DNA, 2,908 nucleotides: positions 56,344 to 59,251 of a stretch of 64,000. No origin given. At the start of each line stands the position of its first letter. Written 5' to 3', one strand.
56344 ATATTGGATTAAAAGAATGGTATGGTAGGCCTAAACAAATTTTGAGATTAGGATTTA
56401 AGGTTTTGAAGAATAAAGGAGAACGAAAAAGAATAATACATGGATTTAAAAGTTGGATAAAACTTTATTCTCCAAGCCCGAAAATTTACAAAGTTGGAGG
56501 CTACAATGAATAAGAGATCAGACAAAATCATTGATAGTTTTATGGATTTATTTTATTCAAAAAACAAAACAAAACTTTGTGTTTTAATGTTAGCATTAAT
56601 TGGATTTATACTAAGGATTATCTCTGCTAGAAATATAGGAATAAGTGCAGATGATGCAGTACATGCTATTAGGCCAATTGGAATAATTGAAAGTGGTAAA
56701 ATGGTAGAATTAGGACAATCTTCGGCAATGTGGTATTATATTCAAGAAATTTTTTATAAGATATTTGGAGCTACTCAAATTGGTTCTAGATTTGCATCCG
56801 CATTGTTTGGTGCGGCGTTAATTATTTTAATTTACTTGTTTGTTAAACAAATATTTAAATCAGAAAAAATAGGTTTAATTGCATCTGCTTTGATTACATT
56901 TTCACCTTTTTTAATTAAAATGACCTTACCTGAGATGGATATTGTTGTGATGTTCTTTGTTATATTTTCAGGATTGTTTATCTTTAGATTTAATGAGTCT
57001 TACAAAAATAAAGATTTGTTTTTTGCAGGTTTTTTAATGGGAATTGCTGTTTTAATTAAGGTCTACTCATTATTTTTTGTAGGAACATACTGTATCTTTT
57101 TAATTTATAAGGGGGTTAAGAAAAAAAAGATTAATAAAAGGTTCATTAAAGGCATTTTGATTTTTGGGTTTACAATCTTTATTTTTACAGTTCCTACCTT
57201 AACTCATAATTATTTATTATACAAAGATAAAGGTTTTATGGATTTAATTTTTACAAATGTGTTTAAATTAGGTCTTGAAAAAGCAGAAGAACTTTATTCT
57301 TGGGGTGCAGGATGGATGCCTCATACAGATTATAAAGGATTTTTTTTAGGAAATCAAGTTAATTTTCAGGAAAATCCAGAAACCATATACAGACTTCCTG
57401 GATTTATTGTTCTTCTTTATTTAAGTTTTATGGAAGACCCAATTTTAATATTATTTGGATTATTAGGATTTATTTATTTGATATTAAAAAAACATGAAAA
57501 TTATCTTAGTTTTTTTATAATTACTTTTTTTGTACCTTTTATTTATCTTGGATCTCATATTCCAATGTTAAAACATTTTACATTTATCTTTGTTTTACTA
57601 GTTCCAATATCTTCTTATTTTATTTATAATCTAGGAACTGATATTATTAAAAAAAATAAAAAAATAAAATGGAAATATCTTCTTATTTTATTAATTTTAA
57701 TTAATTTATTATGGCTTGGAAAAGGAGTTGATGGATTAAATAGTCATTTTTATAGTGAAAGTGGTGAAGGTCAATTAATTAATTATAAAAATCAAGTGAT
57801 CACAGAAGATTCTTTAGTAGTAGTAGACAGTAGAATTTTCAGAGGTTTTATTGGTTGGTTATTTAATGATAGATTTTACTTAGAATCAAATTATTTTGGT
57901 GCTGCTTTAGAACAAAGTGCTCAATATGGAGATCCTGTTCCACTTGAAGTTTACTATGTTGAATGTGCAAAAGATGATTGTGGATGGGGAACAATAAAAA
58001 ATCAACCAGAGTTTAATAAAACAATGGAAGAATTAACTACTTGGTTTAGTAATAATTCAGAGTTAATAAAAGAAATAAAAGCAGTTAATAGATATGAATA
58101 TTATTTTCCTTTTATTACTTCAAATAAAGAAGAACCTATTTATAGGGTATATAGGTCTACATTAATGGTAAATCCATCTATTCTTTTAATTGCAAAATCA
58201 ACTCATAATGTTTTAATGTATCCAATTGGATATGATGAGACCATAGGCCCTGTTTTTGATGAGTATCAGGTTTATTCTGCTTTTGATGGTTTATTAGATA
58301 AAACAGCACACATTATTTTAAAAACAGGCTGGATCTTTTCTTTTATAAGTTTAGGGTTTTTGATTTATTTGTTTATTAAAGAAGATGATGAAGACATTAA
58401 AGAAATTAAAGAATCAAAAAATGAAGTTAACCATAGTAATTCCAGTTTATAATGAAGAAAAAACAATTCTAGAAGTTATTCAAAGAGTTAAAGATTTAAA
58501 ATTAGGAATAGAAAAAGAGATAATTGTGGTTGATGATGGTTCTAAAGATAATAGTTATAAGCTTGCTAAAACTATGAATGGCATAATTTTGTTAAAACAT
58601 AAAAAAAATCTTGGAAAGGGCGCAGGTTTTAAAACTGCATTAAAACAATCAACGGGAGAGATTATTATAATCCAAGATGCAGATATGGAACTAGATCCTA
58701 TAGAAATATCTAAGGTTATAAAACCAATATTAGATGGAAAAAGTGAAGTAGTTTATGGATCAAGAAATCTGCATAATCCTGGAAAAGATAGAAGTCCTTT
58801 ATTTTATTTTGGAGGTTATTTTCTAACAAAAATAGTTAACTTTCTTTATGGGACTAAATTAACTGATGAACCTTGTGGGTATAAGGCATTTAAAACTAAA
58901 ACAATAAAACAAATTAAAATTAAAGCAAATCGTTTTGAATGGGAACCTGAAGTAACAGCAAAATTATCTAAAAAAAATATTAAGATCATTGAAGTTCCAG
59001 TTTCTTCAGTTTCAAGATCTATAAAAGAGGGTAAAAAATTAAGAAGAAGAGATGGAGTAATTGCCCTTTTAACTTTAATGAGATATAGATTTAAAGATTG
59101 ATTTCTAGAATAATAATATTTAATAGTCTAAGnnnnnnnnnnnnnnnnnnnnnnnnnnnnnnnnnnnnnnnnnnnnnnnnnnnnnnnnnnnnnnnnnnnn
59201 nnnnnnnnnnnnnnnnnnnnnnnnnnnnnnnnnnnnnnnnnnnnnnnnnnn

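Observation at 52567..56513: Two divergent B12-binding radical-SAM paralogs bracketing a GT2 inside an N-glycosylation island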

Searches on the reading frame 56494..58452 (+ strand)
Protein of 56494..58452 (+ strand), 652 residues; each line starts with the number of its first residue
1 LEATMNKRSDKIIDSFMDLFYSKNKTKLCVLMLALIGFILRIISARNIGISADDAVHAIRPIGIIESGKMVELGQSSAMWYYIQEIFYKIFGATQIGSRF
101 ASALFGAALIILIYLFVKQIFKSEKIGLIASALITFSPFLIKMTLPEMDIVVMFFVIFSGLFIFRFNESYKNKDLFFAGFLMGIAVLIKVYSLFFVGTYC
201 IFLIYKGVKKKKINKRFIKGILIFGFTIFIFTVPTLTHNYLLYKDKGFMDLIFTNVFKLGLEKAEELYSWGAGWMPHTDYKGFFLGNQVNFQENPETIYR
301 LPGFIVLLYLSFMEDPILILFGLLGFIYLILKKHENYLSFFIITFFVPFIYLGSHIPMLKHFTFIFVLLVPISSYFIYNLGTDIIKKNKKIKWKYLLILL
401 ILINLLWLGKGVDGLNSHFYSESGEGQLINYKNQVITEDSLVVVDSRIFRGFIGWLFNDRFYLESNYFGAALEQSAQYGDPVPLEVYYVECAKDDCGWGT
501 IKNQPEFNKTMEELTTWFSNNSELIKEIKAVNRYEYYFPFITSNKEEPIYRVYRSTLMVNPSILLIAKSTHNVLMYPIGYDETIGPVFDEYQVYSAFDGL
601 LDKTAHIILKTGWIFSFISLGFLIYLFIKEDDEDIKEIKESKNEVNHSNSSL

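Call 4: search_protein_families(library=pfam, proteins=[window:56494-58452:+], max_evalue=0.01)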
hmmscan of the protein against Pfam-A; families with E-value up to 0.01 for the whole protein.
window:56494-58452:+ (652 aa): 3 families
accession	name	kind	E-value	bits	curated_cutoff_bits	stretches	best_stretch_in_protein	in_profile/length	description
PF13231.12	PMT_2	-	2e-20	74.1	26.1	1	79-230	5-155/160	Dolichyl-phosphate-mannose-protein mannosyltransferase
PF02366.24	PMT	-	1.5e-09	38.2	22.7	1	72-227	58-223/245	Dolichyl-phosphate-mannose-protein mannosyltransferase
PF09594.16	GT87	-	0.00021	21.6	25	1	102-202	27-120/237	Glycosyltransferase family 87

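Call 5: search_protein_families(library=ncbifam, proteins=[window:56494-58452:+], max_evalue=0.01)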
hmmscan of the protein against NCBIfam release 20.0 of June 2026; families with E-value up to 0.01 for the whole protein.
window:56494-58452:+ (652 aa): 3 families
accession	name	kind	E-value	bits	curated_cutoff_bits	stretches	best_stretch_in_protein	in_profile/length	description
NF047440.1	LA3751_2_3_fam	subfamily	2.9e-11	42.9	200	1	79-244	84-245/460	LA_3751/LA_3752 family putative glycosyltransferase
TIGR03663.1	TIGR03663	subfamily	2.7e-09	36.5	126.25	1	29-236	3-216/435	flippase activity-associated protein Agl23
NF058602.1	PrMnsylTfPmt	equivalog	1.3e-05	24.2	800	1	88-161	111-185/530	protein O-mannosyltransferase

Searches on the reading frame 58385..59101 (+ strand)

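Call 4: search_protein_families(library=pfam, proteins=[window:58385-59101:+], max_evalue=0.01)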
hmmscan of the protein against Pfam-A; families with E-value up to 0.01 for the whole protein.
window:58385-59101:+ (238 aa): 4 families
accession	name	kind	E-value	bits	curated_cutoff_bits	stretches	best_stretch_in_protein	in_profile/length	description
PF00535.33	Glycos_transf_2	-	3.2e-32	112.2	23.3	1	16-175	1-165/168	Glycosyl transferase family 2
PF10111.15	Glyco_tranf_2_2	-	5.8e-05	23.2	27.3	1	16-111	1-102/276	Glycosyltransferase like family 2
PF13641.12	Glyco_tranf_2_3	-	0.0011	19.4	27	1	15-134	3-130/230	Glycosyltransferase like family 2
PF13704.12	Glyco_tranf_2_4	-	0.0013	19.6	27.5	1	23-87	2-66/98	Glycosyl transferase family 2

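Call 5: search_protein_families(library=ncbifam, proteins=[window:58385-59101:+], max_evalue=0.01)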
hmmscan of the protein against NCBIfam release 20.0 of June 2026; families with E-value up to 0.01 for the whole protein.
window:58385-59101:+ (238 aa): 24 families
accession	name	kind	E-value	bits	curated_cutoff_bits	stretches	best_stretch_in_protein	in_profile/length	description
TIGR04182.1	glyco_TIGR04182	equivalog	1.5e-33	116.5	325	1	15-234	2-217/293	S-layer glycoprotein N-glycosyltransferase AglJ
NF047588.1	GlcsyltransPgfSStrep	equivalog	9.8e-19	67.7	500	1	13-178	1-168/308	glycosyltransferase PgfS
NF007986.1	PRK10714.1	equivalog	6e-17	61.6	529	1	13-216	6-208/316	undecaprenyl-phosphate 4-deoxy-4-formamido-L-arabinose transferase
NF058614.1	PPMAGASynPpgS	equivalog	4.1e-16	59.1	370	1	17-209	4-197/226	polyprenyl-phospho-N-acetylgalactosaminyl synthase PpgS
TIGR03937.1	PgaC_IcaA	equivalog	4.5e-16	58.8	422.3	1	8-115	40-150/407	poly-beta-1,6-N-acetyl-D-glucosamine synthase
NF010496.0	PRK13915.1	equivalog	6.8e-15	54.9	262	1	3-118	22-145/307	glucosyl-3-phosphoglycerate synthase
TIGR04283.1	glyco_like_mftF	equivalog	1.2e-14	54.5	182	1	15-121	1-102/221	TIGR04283 family arsenosugar biosynthesis glycosyltransferase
NF041875.1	EPS_EpsD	equivalog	1.4e-12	47.7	370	1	15-140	1-128/325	exopolysaccharide biosynthesis glycosyltransferase EpsD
NF041391.1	DPhHxTase_Halo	equivalog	4.8e-12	45.3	375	1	21-182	3-158/213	dolichyl-phosphate hexose transferase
NF007482.0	PRK10073.1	equivalog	2.8e-11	43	423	1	9-108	2-103/334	glycosyltransferase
TIGR03111.1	glyc2_xrt_Gpos1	hypoth_equivalog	1.7e-10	40.3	363.95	1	8-113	44-154/439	TIGR03111 family XrtG-associated glycosyltransferase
TIGR03965.1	mycofact_glyco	equivalog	2.5e-10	39.8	280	1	9-105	70-169/467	mycofactocin biosynthesis glycosyltransferase MftF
NF053739.1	GlytfEpsEBac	equivalog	9.5e-08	31.3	450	1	14-100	2-92/265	glycosyltransferase EpsE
TIGR04242.1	nodulat_NodC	equivalog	4.1e-07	29.3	550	1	12-119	47-160/395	chitooligosaccharide synthase NodC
NF047683.1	TeichurnBiosyTuaG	equivalog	5.5e-07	29.5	400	1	10-112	3-108/252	teichuronic acid biosynthesis protein TuaG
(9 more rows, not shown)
